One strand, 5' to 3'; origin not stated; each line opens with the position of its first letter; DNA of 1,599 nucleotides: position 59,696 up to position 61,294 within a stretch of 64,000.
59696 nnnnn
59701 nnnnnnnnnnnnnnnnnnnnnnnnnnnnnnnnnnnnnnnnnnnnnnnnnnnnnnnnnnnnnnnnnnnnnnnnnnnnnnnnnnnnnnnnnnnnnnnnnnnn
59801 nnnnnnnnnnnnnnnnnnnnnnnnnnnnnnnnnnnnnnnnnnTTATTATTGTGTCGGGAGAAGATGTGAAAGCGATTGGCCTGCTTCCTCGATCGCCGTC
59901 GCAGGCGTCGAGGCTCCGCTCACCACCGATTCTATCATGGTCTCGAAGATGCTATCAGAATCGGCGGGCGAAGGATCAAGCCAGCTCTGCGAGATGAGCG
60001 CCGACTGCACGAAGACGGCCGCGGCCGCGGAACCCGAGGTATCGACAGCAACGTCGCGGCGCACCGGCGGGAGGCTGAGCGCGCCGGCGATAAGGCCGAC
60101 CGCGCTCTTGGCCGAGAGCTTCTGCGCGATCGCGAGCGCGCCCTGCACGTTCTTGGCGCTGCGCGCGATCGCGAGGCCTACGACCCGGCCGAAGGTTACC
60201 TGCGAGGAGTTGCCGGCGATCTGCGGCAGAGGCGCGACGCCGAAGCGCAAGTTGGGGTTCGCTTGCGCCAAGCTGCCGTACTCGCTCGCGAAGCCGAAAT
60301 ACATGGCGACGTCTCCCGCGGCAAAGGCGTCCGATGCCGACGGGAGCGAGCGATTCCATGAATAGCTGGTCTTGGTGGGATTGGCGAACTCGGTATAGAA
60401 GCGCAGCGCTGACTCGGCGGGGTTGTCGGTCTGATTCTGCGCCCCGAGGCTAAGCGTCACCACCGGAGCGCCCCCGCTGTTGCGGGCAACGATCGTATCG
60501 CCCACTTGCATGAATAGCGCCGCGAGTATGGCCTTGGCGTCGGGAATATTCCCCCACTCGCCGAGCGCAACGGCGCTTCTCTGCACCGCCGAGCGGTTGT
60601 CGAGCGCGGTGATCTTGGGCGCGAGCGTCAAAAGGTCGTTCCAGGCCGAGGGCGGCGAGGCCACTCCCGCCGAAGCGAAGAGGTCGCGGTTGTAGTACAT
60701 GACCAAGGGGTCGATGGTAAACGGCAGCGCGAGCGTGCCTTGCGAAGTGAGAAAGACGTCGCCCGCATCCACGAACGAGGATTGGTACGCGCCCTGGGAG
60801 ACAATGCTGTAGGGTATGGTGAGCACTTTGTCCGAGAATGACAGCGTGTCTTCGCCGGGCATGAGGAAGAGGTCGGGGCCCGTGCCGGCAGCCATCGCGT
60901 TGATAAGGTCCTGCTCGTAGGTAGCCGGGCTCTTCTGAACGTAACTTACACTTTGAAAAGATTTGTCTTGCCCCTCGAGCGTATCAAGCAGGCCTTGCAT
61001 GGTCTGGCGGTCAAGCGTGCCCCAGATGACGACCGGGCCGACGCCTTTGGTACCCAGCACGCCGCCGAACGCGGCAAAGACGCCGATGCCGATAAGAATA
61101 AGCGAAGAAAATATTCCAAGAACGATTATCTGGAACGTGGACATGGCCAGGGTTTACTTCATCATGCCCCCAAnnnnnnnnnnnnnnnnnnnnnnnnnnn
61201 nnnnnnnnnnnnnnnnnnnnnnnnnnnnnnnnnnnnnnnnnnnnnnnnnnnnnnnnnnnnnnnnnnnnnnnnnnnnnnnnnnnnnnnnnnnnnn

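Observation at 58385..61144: Tandem array of four T4SS-pilin-like paralogs followed by an anchored solute-binding-like protein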

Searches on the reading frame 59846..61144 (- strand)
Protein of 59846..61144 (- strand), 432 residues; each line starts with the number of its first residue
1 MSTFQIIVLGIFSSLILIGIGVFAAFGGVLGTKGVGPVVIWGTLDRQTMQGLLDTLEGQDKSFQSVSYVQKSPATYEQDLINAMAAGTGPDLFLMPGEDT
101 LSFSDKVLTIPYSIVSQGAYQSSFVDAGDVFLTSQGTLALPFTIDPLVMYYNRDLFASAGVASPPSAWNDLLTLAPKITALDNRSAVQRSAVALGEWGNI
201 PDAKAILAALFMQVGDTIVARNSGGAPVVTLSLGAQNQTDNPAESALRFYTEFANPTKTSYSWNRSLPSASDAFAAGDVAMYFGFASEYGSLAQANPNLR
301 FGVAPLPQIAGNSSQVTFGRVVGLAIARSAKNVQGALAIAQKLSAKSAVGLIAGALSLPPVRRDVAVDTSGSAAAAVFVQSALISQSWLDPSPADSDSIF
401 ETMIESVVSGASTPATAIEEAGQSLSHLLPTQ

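Call 3: search_protein_families(library=pfam, proteins=[window:59846-61144:-], max_evalue=1)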
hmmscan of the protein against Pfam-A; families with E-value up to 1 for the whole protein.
window:59846-61144:- (432 aa): 2 families
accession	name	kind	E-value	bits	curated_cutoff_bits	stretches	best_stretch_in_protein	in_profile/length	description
PF13416.11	SBP_bac_8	-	1.7e-21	77.7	27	1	66-369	14-269/279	Bacterial extracellular solute-binding protein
PF01547.30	SBP_bac_1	-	3.1e-20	73.8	26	1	66-341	26-298/307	Bacterial extracellular solute-binding protein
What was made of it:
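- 59846..61144 (-): Membrane-anchored MalE/UgpB-type solute-binding protein (432 aa; TM helix at residues 3-26, then a type II periplasmic-binding fold). It matches SBP_bac_8 and SBP_bac_1 (E 1.7e-21 and 3.1e-20, call 3).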

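Call 4: search_protein_families(library=ncbifam, proteins=[window:59846-61144:-], max_evalue=1)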
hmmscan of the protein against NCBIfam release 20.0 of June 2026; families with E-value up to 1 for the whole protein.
window:59846-61144:- (432 aa): 5 families
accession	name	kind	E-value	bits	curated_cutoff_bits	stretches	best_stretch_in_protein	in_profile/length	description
NF007011.0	PRK09474.1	equivalog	1.9e-08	33.6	291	2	65-186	58-172/396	maltose/maltodextrin ABC transporter substrate-binding protein MalE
NF053763.1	ABCarbgalBndGanS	equivalog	5.9e-05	22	700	1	39-421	42-407/420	galactooligosaccharide ABC transporter substrate-binding protein GanS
NF008211.0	PRK10974.1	equivalog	0.00099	17.8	411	1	136-180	136-183/439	sn-glycerol-3-phosphate ABC transporter substrate-binding protein UgpB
TIGR03850.1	bind_CPR_0540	equivalog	0.0031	16.2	299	1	138-180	152-193/437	carbohydrate ABC transporter substrate-binding protein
TIGR03851.1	chitin_NgcE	equivalog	0.06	12.3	399.65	0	138-181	154-196/450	N-acetylglucosamine/diacetylchitobiose ABC transporter substrate-binding protein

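Call 23: search_solved_structures(query=window:59846-61144:-, max_evalue=0.01, show_alignments=1)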
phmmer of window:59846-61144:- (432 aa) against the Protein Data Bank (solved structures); distinct sequences matched with E-value up to 0.01: 24.
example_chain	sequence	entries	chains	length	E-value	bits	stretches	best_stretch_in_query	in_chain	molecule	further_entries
4r9f_A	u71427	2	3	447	2.6e-13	53.2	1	80-315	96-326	MBP1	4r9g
1eu8_A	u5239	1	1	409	1.2e-07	34.6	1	77-371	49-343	TREHALOSE/MALTOSE BINDING PROTEIN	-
5ci5_A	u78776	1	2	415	2.6e-07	33.5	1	74-429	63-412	Extracellular solute-binding protein family 1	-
8art_A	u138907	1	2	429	1.8e-06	30.7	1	22-178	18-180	Putative secreted maltose-binding protein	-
3k01_A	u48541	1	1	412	7e-06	28.7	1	136-429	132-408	Acarbose/maltose binding protein GacH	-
3jzj_A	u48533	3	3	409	7.1e-06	28.7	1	136-429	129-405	Acarbose/maltose binding protein GacH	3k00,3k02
4qrz_A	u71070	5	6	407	1.1e-05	28.1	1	80-190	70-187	ABC-TYPE SUGAR TRANSPORTER | ABC transporter, substrate binding protein (Sugar)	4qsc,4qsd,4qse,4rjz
4r2f_A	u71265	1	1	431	3.4e-05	26.5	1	83-180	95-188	Extracellular solute-binding protein family 1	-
6x84_A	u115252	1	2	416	9e-05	25.1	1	73-182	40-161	sn-glycerol-3-phosphate-binding periplasmic protein UgpB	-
4aq4_A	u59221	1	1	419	0.00012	24.6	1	72-181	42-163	SN-GLYCEROL-3-PHOSPHATE-BINDING PERIPLASMIC PROTEIN UGPB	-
6jb0_A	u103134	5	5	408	0.00019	24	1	138-184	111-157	ABC transporter, periplasmic substrate-binding protein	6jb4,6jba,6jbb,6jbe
6jaz_A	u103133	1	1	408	0.0002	24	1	138-184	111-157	ABC transporter, periplasmic substrate-binding protein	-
6jam_A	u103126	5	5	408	0.0002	23.9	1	138-184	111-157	ABC transporter, periplasmic substrate-binding protein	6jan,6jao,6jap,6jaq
6jar_A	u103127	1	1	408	0.00021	23.9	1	138-184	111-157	ABC transporter, periplasmic substrate-binding protein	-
6j9w_A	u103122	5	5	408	0.00021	23.9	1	138-184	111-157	ABC transporter, periplasmic substrate-binding protein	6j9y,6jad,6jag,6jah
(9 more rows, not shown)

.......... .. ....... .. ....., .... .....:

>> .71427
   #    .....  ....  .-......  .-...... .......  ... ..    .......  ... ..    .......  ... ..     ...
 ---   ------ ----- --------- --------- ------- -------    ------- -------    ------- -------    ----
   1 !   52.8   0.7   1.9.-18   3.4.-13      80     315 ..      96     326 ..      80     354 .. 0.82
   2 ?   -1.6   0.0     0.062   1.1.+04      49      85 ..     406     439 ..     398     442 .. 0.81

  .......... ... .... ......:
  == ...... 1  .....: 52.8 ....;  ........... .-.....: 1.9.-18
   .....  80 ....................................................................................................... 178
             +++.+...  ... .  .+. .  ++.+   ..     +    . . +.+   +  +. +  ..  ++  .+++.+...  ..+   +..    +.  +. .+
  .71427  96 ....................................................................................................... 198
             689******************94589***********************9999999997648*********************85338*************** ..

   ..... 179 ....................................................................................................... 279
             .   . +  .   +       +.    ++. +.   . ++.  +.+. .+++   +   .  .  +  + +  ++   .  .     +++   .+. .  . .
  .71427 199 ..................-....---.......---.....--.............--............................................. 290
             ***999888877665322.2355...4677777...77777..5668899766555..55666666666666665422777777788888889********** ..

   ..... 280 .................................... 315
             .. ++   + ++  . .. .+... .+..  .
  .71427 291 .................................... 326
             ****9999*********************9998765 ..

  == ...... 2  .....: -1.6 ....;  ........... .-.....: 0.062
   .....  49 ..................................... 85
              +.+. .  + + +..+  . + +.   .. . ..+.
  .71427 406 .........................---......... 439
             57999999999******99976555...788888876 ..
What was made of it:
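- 59846..61144 (-): The best sequence match in the PDB is the manno-oligosaccharide binder 4r9f (call 23).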

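Call 24: find_homologous_proteins(query=window:59846-61144:-)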
Query window:59846-61144:- (432 aa): 1270 proteins with E <= 0.001 among 8000 candidates; the best 120 are listed.
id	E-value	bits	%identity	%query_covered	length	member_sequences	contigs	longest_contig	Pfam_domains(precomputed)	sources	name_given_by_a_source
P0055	8.9e-272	919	100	100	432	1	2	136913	PF13416.12,PF01547.31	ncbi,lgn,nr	ncbi:MAG TPA: extracellular solute-binding protein [Candidatus Paceibacterota bacterium]|nr:extracel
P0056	1.2e-237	807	88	100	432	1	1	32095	PF13416.12,PF01547.31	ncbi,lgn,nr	ncbi:MAG TPA: extracellular solute-binding protein [Candidatus Paceibacterota bacterium]|nr:extracel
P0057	2.3e-201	687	72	100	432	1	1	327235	PF13416.12,PF01547.31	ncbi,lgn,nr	ncbi:MAG TPA: extracellular solute-binding protein [Candidatus Paceibacterota bacterium]|nr:extracel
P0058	1.3e-200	685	73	100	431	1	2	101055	PF13416.12,PF01547.31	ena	-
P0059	3.2e-199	680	73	100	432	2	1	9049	PF13416.12,PF01547.31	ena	-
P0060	1.9e-198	678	71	100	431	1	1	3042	PF13416.12,PF01547.31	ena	-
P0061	5.9e-198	676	71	100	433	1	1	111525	PF13416.12,PF01547.31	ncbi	-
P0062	3.6e-197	673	71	100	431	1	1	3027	PF13416.12,PF01547.31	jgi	jgi:ABC-type glycerol-3-phosphate transport system substrate-binding protein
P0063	3.3e-196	670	71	100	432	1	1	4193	PF13416.12,PF01547.31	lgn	-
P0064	3.4e-195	667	70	100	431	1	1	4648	PF13416.12,PF01547.31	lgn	-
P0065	5.7e-194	663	70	100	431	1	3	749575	PF13416.12,PF01547.31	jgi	jgi:ABC-type glycerol-3-phosphate transport system substrate-binding protein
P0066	1.9e-193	661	71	100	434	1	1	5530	PF13416.12,PF01547.31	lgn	-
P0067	2.3e-193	661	71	100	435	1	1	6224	PF13416.12,PF01547.31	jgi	jgi:multiple sugar transport system substrate-binding protein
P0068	2.7e-192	657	72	99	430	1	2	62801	PF13416.12,PF01547.31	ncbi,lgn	-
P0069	4.8e-192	657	70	100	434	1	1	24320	PF13416.12,PF01547.31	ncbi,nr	ncbi:MAG TPA: extracellular solute-binding protein [Candidatus Paceibacterota bacterium]|nr:extracel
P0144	7.9e-158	544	59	99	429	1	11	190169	PF13416.12,PF01547.31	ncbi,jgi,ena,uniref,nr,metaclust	ncbi:hypothetical protein A3F55_02550 [Candidatus Adlerbacteria bacterium RIFCSPHIGHO2_12_FULL_53_18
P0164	5.7e-156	538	58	99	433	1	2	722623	PF13416.12,PF01547.31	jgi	jgi:ABC-type glycerol-3-phosphate transport system substrate-binding protein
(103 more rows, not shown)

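Call 26: find_encoding_contigs(protein=P0144, flank=10000, max_places=1)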
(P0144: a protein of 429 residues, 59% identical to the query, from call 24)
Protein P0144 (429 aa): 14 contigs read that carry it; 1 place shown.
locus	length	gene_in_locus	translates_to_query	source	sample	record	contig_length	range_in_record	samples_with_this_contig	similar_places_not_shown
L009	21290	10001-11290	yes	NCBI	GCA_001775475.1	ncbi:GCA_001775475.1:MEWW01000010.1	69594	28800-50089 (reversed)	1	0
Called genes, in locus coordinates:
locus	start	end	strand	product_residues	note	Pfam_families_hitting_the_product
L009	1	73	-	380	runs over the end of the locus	PF03129:HGTP_anticodon (weak)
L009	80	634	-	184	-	PF10502:Peptidase_S26, PF00717:Peptidase_S24 (weak)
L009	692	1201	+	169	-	PF01195:Pept_tRNA_hydro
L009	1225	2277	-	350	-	PF23459:S1_RRP5 (faint), PF00575:S1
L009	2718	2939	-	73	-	-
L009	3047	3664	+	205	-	PF13483:Lactamase_B_3, PF12706:Lactamase_B_2 (weak)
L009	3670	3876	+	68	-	-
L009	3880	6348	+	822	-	PF00521:DNA_topoisoIV, PF03989:DNA_gyraseA_C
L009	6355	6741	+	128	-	-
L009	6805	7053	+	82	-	-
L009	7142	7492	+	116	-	-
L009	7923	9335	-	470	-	PF00206:Lyase_1, PF08328:ASL_C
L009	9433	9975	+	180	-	PF01135:PCMT (weak), PF13489:Methyltransf_23 (weak), PF01209:Ubie_methyltran, PF13847:Methyltransf_31, PF08241:Methyltransf_11, PF08242:Methyltransf_12, PF13649:Methyltransf_25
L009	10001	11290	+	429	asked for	PF01547:SBP_bac_1, PF13416:SBP_bac_8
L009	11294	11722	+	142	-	PF04956:TrbC (faint), PF18895:T4SS_pilin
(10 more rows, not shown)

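Call 27: find_encoding_contigs(protein=P0164, flank=10000, max_places=1)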
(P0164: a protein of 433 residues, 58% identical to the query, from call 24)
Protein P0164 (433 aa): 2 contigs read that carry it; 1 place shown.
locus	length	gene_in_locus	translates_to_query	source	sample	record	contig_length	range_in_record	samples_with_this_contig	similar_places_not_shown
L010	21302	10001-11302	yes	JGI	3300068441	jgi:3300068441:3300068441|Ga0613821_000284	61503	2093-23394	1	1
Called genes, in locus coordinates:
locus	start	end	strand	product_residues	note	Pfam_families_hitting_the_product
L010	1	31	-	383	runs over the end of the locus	PF03129:HGTP_anticodon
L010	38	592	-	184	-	PF10502:Peptidase_S26, PF00717:Peptidase_S24 (weak)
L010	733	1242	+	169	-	PF01195:Pept_tRNA_hydro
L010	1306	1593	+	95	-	PF00486:Trans_reg_C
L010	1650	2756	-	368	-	PF00575:S1 (weak), PF23459:S1_RRP5 (faint), PF00575:S1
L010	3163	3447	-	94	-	-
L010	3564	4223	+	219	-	PF13483:Lactamase_B_3, PF12706:Lactamase_B_2 (weak)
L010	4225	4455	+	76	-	-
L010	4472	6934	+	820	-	PF00521:DNA_topoisoIV, PF03989:DNA_gyraseA_C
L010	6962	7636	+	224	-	-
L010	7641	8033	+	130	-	PF00293:NUDIX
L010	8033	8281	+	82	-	PF07866:DUF1653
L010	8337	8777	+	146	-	-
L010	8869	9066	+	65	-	-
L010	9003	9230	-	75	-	-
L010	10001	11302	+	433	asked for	PF01547:SBP_bac_1, PF13416:SBP_bac_8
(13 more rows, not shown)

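Call 29: find_related_loci(query=window:59846-61144:-, collection=genome_contigs, flank=10000)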
Query window:59846-61144:- (432 aa) in genome_contigs; peptide patterns used: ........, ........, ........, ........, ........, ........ (x = any residue, [..] = any of these).
129 stretches matched a pattern; 56 encode a relative of the query (tblastn E <= 1e-3); 56 distinct loci.
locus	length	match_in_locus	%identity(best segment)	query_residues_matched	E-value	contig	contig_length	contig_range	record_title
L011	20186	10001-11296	88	1-432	0e+0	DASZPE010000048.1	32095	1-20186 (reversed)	MAG TPA_asm: Candidatus Paceibacterota bacterium isolate SMAG_U5963 k141_782374, whole genome shotgun sequence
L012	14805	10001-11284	60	1-428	3e-162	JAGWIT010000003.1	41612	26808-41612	MAG: Patescibacteria group bacterium isolate REEB120 contig-150_906, whole genome shotgun sequence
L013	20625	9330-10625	53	1-432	1e-143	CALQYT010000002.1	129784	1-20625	MAG: Candidatus Nomurabacteria bacterium isolate Ike-100m-30 genome assembly, contig: Ike-100-c44, whole genome shotgun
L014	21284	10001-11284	46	1-429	2e-123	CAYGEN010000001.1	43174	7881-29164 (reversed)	MAG TPA_asm: uncultured Candidatus Saccharibacteria bacterium isolate ERP113451_co3_404 genome assembly, contig: NODE_47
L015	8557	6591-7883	40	1-431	1e-103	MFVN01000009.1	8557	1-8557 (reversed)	MAG: Candidatus Nomurabacteria bacterium RIFCSPLOWO2_02_FULL_42_17 rifcsplowo2_02_scaffold_14519, whole genome shotgun s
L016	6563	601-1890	40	1-428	2e-101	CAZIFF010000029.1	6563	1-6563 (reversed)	MAG TPA_asm: uncultured Candidatus Saccharibacteria bacterium isolate SRP286056_co1_522 genome assembly, contig: NODE_16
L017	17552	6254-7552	31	12-412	2e-52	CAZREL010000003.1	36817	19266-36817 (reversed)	MAG TPA_asm: uncultured Gammaproteobacteria bacterium isolate SRP192927_co1_666 genome assembly, contig: NODE_1777_lengt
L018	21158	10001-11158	31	63-422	2e-48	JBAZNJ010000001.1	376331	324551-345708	MAG: Patescibacteria group bacterium isolate SO_2017_LW4_64 scaffold_72_c1_LW137-91_2017, whole genome shotgun sequence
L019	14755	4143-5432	28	15-408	3e-47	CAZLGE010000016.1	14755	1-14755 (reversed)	MAG TPA_asm: uncultured Gammaproteobacteria bacterium isolate binchicken_co269_228 genome assembly, contig: NODE_3869_le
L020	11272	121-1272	31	63-410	3e-46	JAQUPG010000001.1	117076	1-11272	MAG: Patescibacteria group bacterium isolate STD1_219 NODE_323_length_117076_cov_6.680792_Sandtown_D1, whole genome shot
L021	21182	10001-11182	28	63-429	2e-44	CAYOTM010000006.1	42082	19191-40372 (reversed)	MAG TPA_asm: uncultured Gammaproteobacteria bacterium isolate SRP192927_co6_793 genome assembly, contig: NODE_1423_lengt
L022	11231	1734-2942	26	45-420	7e-44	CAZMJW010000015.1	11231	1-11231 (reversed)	MAG TPA_asm: uncultured Gammaproteobacteria bacterium isolate binchicken_co39_573 genome assembly, contig: NODE_13783_le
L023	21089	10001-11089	30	63-388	5e-43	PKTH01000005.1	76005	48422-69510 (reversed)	MAG: Candidatus Parcubacteria bacterium isolate BM507 sc_163, whole genome shotgun sequence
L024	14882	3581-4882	25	5-409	3e-40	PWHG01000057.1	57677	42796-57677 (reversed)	MAG: Candidatus Falkowbacteria bacterium isolate T1Sed10_134 T1-Sed10-C277, whole genome shotgun sequence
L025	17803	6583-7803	27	13-388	1e-39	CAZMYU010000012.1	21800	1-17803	MAG TPA_asm: uncultured Gammaproteobacteria bacterium isolate binchicken_co154_8 genome assembly, contig: NODE_3865_leng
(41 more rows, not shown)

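Call 35: search_protein_families(library=pfam, proteins=[L018:5072-7831:+, L018:8206-9744:+, L018:11674-12006:+, L018:12467-13018:+, L018:13037-13420:+, L018:13541-13909:+, L018:13918-14673:-, L018:14666-16624:-, L025:2229-4913:+, L025:4993-6507:+], max_evalue=0.01)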
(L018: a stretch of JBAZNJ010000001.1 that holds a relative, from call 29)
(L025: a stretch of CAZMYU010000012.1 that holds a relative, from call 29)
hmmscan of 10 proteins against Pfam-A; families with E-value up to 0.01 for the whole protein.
L018:5072-7831:+ (919 aa): 7 families
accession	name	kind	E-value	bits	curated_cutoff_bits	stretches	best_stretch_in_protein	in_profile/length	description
PF02463.25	SMC_N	-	4.9e-59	199.9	40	1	2-907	1-219/220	RecF/RecN/SMC N terminal domain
PF13304.12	AAA_21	-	2.8e-14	54.3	27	2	821-886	234-299/304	AAA domain, putative AbiEii toxin, Type IV TA system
PF13476.12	AAA_23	-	0.00018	22.6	27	1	5-299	1-198/201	AAA domain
PF13401.12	AAA_22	-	0.00035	21.3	27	0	30-58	4-32/130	AAA domain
PF13555.12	AAA_29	-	0.0004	20.5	27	1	29-55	20-46/61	P-loop containing region of AAA domain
PF00004.35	AAA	-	0.00078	20.3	21.2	0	829-889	41-113/131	ATPase family associated with various cellular activities (AAA)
PF13191.12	AAA_16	-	0.0046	17.9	32.6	0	32-68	25-61/167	AAA ATPase domain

L018:8206-9744:+ (512 aa): 10 families
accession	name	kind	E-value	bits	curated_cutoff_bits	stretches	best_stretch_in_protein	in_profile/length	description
PF01078.27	Mg_chelatase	-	2.7e-95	318.1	20.3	1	198-403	2-206/207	Magnesium chelatase, subunit ChlI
PF13541.12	ChlI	-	5.9e-41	139.6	27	1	20-142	1-121/121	Subunit ChlI of Mg-chelatase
PF13335.12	Mg_chelatase_C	-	2.6e-30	105.3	26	1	411-506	2-94/94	Magnesium chelatase, subunit ChlI C-terminal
PF00493.29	MCM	-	3.4e-09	36.6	23.3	1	296-363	114-181/224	MCM P-loop domain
PF07728.20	AAA_5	-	8.7e-09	36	22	1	220-357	1-125/139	AAA domain (dynein-related subfamily)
PF05362.19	Lon_C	-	7.6e-06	26.1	21.1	1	43-164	75-199/205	Lon protease (S16) C-terminal proteolytic domain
PF00158.32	Sigma54_activat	-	1.2e-05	25.5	20.2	1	208-354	12-142/168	Sigma-54 interaction domain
PF05496.18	RuvB_N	-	0.00035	20.8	27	0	198-238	6-53/159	Holliday junction DNA helicase RuvB P-loop domain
PF00004.35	AAA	-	0.00044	21.2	21.2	1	221-242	1-22/131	ATPase family associated with various cellular activities (AAA)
PF13401.12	AAA_22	-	0.003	18.3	27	0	220-328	7-109/130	AAA domain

L018:11674-12006:+ (110 aa): 3 families
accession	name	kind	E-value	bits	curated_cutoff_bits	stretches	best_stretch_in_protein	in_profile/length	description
PF13413.12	HTH_25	-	9.1e-19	67.5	24.6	1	19-78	2-61/62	Helix-turn-helix domain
PF12844.13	HTH_19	-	3.5e-08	33.7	30.2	1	16-81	1-60/64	Helix-turn-helix domain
PF13560.12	HTH_31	-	0.0024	18.6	27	1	16-52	3-39/64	Helix-turn-helix domain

L018:12467-13018:+ (183 aa): 9 families
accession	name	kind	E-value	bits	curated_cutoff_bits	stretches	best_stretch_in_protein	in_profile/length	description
PF13847.12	Methyltransf_31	-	2.1e-11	44.1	27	1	25-135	5-113/145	Methyltransferase domain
PF08241.18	Methyltransf_11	-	1.5e-10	42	21.2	1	29-131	2-95/95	Methyltransferase domain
PF13649.12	Methyltransf_25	-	1.4e-08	35.7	27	1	27-127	1-97/97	Methyltransferase domain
PF01209.24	Ubie_methyltran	-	2.1e-07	31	20.1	1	23-140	47-160/233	ubiE/COQ5 methyltransferase family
PF08242.18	Methyltransf_12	-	1.4e-06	29.4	30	1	29-129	2-98/98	Methyltransferase domain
PF05175.20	MTS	-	0.00023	21.3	23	1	15-134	23-141/170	Methyltransferase small domain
PF01728.25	FtsJ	-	0.0025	18.2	24.1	1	13-69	10-65/181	FtsJ-like methyltransferase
PF13489.12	Methyltransf_23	-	0.0058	16.8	27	1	22-143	21-124/164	Methyltransferase domain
PF01269.23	Fibrillarin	-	0.0083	15.7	27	1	14-155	62-199/227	Fibrillarin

L018:13037-13420:+ (127 aa): 1 family
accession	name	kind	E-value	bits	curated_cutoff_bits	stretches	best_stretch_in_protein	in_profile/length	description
PF03419.18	Peptidase_U4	-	0.008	16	28.4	1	19-102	52-131/284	Sporulation factor SpoIIGA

L018:13541-13909:+ (122 aa): 2 families
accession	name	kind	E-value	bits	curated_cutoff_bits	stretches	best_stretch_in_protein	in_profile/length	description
PF02021.23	UPF0102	-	2.9e-14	53.6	23.6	1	11-104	1-80/80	Uncharacterised protein family UPF0102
PF08378.17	NERD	-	5.9e-06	27.2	22.1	1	8-66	2-66/111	Nuclease-related domain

L018:13918-14673:- (251 aa): 1 family
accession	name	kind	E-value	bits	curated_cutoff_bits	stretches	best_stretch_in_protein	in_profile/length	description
PF00535.33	Glycos_transf_2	-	1.1e-17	64.9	23.3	1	15-181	3-166/168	Glycosyl transferase family 2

L018:14666-16624:- (652 aa): 0 families

L025:2229-4913:+ (894 aa): 8 families
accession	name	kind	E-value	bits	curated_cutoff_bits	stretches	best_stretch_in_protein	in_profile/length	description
PF02463.25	SMC_N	-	5.8e-60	202.9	40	1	2-881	1-219/220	RecF/RecN/SMC N terminal domain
PF13304.12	AAA_21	-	3.7e-16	60.5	27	2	33-135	1-102/304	AAA domain, putative AbiEii toxin, Type IV TA system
PF13555.12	AAA_29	-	0.00052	20.2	27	1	30-53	21-44/61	P-loop containing region of AAA domain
PF13476.12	AAA_23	-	0.00064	20.9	27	0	5-298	1-194/201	AAA domain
PF13191.12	AAA_16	-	0.00065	20.7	32.6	0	27-66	20-59/167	AAA ATPase domain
PF13401.12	AAA_22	-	0.001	19.9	27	0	30-57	4-31/130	AAA domain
PF00004.35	AAA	-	0.0029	18.5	21.2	0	817-864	55-114/131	ATPase family associated with various cellular activities (AAA)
PF00005.33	ABC_tran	-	0.0056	17.7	25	0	33-55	13-35/137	ABC transporter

L025:4993-6507:+ (504 aa): 9 families
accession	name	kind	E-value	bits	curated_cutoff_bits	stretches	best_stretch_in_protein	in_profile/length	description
PF01078.27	Mg_chelatase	-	1.3e-91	306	20.3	1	191-394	1-203/207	Magnesium chelatase, subunit ChlI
PF13541.12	ChlI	-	1.1e-41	141.9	27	1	20-142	1-121/121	Subunit ChlI of Mg-chelatase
PF13335.12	Mg_chelatase_C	-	5.5e-33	113.9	26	1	403-499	1-94/94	Magnesium chelatase, subunit ChlI C-terminal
PF07728.20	AAA_5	-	1.3e-06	28.9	22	0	297-351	66-125/139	AAA domain (dynein-related subfamily)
PF00493.29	MCM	-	3e-06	27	23.3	1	290-358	114-181/224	MCM P-loop domain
PF00158.32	Sigma54_activat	-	6e-05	23.2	20.2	1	199-326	9-122/168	Sigma-54 interaction domain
PF05496.18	RuvB_N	-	0.00057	20.1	27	0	193-231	7-52/159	Holliday junction DNA helicase RuvB P-loop domain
PF00004.35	AAA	-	0.00059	20.7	21.2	1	215-236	1-22/131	ATPase family associated with various cellular activities (AAA)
PF05362.19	Lon_C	-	0.0054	16.8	21.1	1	45-166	73-201/205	Lon protease (S16) C-terminal proteolytic domain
